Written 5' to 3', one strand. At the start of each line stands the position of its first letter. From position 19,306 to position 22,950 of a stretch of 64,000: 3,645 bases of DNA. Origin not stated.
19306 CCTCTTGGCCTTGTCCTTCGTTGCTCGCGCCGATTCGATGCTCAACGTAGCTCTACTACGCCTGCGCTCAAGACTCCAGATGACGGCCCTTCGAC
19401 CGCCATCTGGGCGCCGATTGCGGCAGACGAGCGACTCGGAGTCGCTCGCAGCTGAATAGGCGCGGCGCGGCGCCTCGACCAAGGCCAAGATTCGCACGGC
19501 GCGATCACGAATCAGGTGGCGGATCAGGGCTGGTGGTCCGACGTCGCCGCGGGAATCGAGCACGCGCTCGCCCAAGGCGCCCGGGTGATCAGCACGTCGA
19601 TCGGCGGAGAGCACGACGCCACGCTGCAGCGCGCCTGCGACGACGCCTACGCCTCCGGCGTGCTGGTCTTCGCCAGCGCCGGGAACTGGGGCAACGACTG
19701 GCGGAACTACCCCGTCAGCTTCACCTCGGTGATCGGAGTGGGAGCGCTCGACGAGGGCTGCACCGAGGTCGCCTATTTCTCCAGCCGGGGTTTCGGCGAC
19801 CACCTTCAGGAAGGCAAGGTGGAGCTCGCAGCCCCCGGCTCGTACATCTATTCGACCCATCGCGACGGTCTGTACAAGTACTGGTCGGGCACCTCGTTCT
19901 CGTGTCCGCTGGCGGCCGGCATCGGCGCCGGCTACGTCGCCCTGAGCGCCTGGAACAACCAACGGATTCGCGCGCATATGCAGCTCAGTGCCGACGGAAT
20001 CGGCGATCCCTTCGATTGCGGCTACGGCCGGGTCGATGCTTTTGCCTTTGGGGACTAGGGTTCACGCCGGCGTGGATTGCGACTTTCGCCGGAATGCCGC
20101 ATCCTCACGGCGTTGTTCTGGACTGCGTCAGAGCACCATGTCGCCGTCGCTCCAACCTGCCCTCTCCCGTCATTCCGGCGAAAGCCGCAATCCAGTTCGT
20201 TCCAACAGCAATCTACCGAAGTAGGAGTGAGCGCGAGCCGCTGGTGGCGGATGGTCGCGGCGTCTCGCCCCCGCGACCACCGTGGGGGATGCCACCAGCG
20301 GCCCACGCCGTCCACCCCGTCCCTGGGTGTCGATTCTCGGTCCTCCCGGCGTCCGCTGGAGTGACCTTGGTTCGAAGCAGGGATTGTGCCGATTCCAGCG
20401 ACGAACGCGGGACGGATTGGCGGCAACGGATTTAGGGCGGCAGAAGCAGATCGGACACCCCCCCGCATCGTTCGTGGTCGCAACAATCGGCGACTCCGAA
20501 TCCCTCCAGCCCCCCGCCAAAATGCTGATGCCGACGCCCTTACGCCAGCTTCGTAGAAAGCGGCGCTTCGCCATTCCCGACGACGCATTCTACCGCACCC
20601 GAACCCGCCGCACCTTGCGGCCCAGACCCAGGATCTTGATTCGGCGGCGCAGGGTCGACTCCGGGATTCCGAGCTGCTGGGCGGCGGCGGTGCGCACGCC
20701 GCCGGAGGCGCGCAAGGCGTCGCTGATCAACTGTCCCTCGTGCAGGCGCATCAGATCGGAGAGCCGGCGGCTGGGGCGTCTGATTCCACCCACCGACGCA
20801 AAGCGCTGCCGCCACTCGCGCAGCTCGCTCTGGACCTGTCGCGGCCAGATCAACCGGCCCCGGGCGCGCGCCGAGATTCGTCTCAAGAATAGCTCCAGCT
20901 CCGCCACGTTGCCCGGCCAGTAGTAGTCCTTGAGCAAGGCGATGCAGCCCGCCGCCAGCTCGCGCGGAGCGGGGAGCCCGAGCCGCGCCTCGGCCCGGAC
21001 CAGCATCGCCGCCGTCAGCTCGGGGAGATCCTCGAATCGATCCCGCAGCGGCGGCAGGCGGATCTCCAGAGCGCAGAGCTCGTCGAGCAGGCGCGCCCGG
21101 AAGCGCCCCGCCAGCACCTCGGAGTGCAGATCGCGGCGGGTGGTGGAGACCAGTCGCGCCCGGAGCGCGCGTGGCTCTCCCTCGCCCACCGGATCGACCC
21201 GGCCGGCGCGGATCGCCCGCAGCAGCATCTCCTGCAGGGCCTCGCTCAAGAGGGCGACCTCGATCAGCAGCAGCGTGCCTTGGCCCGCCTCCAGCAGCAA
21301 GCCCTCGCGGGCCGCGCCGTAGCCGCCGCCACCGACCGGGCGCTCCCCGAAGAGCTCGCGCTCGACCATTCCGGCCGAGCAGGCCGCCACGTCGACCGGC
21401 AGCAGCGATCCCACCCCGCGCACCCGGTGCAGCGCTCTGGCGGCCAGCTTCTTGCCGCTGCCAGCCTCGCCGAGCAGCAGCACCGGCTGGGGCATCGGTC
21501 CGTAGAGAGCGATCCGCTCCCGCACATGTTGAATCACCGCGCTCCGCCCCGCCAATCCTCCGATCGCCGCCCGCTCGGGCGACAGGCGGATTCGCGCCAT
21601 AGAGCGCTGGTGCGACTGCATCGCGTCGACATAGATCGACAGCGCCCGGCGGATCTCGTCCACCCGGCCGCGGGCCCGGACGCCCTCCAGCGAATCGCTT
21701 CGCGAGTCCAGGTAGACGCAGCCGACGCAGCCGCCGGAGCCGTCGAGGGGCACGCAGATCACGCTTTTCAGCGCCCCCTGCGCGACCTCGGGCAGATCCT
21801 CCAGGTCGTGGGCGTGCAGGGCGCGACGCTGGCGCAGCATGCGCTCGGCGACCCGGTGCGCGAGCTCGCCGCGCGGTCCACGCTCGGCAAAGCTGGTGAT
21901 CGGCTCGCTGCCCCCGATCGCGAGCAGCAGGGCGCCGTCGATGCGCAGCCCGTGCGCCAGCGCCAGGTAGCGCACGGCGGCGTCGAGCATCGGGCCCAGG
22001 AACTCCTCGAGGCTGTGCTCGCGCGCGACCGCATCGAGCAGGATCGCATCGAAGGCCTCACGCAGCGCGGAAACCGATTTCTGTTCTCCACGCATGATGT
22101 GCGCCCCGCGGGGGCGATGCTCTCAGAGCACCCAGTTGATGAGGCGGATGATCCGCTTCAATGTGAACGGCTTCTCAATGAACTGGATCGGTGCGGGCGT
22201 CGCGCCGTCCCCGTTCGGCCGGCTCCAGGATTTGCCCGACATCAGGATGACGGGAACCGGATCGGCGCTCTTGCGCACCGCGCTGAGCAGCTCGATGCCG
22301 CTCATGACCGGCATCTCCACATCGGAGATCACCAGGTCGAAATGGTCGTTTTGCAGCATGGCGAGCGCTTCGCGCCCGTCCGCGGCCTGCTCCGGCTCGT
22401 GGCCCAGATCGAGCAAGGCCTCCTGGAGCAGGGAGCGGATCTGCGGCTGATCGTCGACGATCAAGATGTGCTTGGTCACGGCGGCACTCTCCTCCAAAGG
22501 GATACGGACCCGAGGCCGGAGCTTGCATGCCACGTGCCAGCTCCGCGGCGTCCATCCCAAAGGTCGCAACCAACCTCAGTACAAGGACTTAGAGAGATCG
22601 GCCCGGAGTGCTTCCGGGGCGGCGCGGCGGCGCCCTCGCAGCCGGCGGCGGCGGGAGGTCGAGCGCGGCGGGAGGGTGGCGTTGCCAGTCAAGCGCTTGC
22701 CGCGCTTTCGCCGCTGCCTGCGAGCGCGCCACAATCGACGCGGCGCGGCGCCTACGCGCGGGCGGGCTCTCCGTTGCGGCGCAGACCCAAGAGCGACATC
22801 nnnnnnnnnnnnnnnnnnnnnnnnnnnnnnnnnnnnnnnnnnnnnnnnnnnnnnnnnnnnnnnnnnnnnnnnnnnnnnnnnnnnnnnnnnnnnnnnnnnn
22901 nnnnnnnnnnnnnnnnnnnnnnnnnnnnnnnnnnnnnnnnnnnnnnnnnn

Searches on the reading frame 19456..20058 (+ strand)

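Call 15: search_protein_families(library=pfam, proteins=[window:19456-20058:+], max_evalue=0.001)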
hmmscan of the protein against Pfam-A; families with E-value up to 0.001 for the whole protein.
window:19456-20058:+ (200 aa): 1 family
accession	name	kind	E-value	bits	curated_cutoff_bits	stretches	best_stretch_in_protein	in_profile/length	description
PF00082.27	Peptidase_S8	-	9.9e-25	87.9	21.8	1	24-191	93-288/288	Subtilase family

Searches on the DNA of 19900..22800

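Call 55: search_rna_families(source=window, start=19900, end=22800, threshold=evalue, max_evalue=1)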
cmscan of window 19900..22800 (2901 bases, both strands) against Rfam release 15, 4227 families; matches with E-value up to 1: 0.
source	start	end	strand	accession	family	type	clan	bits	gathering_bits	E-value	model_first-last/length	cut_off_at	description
